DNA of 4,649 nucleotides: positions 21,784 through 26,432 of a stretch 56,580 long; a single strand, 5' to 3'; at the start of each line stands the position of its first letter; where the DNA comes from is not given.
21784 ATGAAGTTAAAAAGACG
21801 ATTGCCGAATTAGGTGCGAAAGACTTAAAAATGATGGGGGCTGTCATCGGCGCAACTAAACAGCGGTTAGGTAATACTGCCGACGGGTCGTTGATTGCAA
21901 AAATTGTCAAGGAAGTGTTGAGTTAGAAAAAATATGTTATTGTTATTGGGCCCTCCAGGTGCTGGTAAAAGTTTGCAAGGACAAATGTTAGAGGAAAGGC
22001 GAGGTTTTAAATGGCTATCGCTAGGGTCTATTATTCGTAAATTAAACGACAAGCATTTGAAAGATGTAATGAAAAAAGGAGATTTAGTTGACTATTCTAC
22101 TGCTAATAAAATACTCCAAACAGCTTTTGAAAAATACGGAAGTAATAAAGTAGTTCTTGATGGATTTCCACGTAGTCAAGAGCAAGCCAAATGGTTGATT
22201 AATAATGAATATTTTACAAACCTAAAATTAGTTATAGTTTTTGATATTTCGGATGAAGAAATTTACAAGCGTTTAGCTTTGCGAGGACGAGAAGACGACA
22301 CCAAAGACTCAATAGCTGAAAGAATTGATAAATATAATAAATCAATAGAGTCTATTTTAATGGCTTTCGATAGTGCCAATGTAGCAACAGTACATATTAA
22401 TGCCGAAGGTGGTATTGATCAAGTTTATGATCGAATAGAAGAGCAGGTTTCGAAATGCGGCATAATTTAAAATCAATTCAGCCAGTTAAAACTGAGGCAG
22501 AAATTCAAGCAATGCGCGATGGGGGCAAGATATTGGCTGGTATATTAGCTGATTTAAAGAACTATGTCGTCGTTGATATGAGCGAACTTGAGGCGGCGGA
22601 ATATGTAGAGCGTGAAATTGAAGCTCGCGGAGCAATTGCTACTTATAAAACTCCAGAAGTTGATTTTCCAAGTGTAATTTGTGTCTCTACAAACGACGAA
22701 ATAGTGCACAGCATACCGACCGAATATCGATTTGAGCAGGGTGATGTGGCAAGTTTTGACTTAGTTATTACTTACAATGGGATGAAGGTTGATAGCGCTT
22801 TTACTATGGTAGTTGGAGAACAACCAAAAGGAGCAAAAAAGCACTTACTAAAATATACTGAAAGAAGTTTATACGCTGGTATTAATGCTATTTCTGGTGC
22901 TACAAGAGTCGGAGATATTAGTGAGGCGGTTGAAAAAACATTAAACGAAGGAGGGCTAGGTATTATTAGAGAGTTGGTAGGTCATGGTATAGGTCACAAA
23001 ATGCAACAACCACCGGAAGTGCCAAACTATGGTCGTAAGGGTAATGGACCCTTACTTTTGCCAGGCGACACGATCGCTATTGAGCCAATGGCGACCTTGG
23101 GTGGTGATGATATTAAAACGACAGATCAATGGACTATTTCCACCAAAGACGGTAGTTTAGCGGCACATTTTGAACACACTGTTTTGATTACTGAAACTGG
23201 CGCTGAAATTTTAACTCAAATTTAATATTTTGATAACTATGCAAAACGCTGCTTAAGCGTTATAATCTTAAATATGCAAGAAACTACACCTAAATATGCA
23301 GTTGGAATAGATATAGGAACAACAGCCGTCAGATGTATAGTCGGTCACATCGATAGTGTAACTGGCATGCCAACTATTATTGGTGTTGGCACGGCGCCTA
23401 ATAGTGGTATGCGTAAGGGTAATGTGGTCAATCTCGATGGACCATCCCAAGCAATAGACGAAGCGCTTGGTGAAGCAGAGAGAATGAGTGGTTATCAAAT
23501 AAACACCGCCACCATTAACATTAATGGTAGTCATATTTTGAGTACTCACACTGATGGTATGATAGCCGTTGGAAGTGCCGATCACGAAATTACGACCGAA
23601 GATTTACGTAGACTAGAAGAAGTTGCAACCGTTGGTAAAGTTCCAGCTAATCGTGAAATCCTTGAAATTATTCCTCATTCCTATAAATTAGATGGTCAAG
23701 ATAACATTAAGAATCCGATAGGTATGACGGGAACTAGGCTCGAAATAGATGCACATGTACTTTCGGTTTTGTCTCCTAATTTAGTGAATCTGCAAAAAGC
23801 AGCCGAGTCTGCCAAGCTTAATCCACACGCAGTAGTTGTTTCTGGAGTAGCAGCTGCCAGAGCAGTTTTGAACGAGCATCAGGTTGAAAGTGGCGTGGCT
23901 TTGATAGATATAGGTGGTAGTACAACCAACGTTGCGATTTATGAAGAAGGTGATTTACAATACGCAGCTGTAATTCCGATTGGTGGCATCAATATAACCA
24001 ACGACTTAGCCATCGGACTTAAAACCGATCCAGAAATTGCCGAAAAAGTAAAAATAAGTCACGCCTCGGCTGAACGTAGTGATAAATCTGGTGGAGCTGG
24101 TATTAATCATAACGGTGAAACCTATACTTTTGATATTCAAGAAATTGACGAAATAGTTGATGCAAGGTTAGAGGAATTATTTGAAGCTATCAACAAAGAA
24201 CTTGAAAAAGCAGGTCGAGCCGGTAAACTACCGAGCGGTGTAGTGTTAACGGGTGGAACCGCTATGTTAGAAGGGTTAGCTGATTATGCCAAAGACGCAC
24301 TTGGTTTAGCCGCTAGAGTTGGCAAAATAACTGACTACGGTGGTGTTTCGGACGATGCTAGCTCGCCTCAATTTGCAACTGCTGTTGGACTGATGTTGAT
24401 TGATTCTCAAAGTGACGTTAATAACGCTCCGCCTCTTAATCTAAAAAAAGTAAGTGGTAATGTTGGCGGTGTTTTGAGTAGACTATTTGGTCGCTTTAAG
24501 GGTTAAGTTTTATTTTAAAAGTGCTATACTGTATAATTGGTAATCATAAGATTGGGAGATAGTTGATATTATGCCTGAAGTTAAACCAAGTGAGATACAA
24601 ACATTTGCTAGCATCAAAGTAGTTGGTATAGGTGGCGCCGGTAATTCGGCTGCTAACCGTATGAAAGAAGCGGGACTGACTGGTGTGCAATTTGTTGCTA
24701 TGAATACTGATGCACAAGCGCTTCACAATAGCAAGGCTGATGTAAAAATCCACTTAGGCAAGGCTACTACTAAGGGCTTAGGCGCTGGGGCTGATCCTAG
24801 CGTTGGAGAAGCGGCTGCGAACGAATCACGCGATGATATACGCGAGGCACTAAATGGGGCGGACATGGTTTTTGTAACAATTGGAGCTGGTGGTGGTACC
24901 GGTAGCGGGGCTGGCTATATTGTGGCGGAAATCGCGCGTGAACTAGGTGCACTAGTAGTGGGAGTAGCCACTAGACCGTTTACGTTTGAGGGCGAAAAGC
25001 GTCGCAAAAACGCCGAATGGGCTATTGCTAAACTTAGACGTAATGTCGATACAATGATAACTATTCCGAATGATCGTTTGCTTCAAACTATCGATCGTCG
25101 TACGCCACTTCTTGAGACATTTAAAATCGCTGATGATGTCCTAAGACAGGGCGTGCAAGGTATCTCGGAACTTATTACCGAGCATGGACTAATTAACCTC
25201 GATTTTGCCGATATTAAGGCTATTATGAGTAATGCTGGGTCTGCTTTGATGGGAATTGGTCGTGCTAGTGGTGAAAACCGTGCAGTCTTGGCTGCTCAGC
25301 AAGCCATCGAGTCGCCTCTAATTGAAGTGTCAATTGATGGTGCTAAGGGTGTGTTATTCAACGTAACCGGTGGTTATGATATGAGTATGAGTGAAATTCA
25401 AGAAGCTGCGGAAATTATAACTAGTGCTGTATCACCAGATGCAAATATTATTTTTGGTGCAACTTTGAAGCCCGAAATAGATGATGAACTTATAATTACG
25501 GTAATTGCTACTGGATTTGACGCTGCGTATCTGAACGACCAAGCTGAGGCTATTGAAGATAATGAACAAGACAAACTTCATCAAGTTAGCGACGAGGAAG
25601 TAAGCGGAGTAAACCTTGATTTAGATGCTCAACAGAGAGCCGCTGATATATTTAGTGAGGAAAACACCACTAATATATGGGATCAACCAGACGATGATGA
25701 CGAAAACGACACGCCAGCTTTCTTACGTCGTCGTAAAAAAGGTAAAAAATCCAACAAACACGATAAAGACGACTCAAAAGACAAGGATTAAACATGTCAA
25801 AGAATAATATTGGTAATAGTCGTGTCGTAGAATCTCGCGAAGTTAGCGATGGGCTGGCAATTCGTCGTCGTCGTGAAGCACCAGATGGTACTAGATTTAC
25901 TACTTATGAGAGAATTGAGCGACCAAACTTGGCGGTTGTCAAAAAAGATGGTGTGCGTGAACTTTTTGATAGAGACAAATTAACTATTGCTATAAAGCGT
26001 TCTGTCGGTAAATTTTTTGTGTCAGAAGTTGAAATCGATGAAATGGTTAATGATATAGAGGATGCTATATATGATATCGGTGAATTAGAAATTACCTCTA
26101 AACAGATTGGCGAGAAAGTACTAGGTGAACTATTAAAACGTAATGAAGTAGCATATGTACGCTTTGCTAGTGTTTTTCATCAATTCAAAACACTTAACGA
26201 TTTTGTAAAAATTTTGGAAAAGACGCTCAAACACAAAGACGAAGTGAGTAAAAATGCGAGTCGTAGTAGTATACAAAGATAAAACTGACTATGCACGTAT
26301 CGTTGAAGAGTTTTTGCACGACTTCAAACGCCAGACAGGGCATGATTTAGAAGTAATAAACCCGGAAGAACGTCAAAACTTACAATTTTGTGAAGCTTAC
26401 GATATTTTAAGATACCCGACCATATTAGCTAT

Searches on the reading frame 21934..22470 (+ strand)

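Call 9: search_protein_families(library=pfam, proteins=[window:21934-22470:+])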
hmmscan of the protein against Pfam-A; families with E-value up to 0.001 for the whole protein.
window:21934-22470:+ (178 aa): 4 families
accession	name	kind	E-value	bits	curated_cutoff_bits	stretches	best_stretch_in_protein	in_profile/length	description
PF00406.28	ADK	-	7.6e-24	85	26.8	1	4-147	1-148/151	Adenylate kinase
PF13207.12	AAA_17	-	5.2e-20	72.5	27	1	5-127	1-135/136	AAA domain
PF13238.12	AAA_18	-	8.1e-11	42.9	29.4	1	3-125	2-119/128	AAA domain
PF13671.12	AAA_33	-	2.3e-08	34.9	27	1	1-139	1-141/143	AAA domain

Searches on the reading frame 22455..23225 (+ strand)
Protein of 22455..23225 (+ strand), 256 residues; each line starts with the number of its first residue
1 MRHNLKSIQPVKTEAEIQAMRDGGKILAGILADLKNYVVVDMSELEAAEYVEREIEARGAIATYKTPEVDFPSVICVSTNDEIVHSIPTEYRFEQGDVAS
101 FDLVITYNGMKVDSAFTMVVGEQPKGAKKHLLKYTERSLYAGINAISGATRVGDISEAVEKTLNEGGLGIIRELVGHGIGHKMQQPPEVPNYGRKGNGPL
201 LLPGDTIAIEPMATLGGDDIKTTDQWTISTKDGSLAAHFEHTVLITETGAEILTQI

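Call 9: search_protein_families(library=pfam, proteins=[window:22455-23225:+])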
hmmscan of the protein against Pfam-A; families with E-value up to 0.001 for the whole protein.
window:22455-23225:+ (256 aa): 1 family
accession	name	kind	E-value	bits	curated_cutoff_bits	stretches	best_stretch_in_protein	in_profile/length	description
PF00557.29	Peptidase_M24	-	4e-35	121.9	23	1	19-247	2-208/208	Metallopeptidase family M24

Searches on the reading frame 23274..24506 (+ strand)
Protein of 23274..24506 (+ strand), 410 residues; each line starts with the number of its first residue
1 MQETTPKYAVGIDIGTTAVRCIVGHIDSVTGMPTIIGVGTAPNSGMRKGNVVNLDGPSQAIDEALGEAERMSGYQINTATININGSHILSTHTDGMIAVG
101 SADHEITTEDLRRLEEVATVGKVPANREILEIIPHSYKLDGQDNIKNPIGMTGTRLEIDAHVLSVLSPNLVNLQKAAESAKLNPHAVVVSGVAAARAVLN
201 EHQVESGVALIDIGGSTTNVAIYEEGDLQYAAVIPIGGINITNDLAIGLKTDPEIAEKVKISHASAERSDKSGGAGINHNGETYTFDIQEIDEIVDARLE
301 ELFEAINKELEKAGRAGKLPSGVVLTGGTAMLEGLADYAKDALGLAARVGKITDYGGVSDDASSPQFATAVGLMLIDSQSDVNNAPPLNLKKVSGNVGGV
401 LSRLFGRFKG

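Call 9: search_protein_families(library=pfam, proteins=[window:23274-24506:+])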
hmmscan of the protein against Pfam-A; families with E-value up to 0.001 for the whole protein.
window:23274-24506:+ (410 aa): 5 families
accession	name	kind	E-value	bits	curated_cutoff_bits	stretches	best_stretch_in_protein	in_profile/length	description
PF14450.12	FtsA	-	6e-32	111.1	31.8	1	209-372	1-127/127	Cell division protein FtsA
PF02491.25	SHS2_FTSA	-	4.1e-24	85.2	25.4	1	85-163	1-78/79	SHS2 domain inserted in FTSA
PF11104.14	PilM_2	-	1.5e-10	41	27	1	174-263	142-237/340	Type IV pilus assembly protein PilM;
PF06723.19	MreB_Mbl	-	1.4e-08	34.4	27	1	203-350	142-304/327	MreB/Mbl protein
PF06277.17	EutA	-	7.4e-06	25.6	27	1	191-274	129-213/475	Ethanolamine utilisation protein EutA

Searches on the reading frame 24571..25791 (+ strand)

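Call 9: search_protein_families(library=pfam, proteins=[window:24571-25791:+])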
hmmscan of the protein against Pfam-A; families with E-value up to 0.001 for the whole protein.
window:24571-25791:+ (406 aa): 2 families
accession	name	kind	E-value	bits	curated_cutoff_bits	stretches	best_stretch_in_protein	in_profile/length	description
PF00091.31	Tubulin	-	1.2e-48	166.4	33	1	14-174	1-189/190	Tubulin/FtsZ family, GTPase domain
PF12327.13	FtsZ_C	-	1.7e-34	118.4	27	1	223-317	1-95/95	FtsZ family, C-terminal domain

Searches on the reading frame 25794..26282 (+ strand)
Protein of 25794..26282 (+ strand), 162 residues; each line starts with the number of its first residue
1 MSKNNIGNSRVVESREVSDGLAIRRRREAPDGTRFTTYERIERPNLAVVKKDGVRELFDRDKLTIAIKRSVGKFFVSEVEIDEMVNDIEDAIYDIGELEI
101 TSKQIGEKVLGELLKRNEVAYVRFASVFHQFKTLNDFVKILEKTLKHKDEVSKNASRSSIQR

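Call 9: search_protein_families(library=pfam, proteins=[window:25794-26282:+])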
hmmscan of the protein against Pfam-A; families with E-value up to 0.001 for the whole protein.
window:25794-26282:+ (162 aa): 2 families
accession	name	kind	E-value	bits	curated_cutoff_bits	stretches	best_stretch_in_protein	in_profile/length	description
PF03477.21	ATP-cone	-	2.3e-16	60.5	25.8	1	47-132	2-86/88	ATP cone domain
PF22811.2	Zn_ribbon_NrdR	-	2.6e-09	37.3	27.2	1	8-39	10-42/42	Transcriptional repressor NrdR-like, N-terminal domain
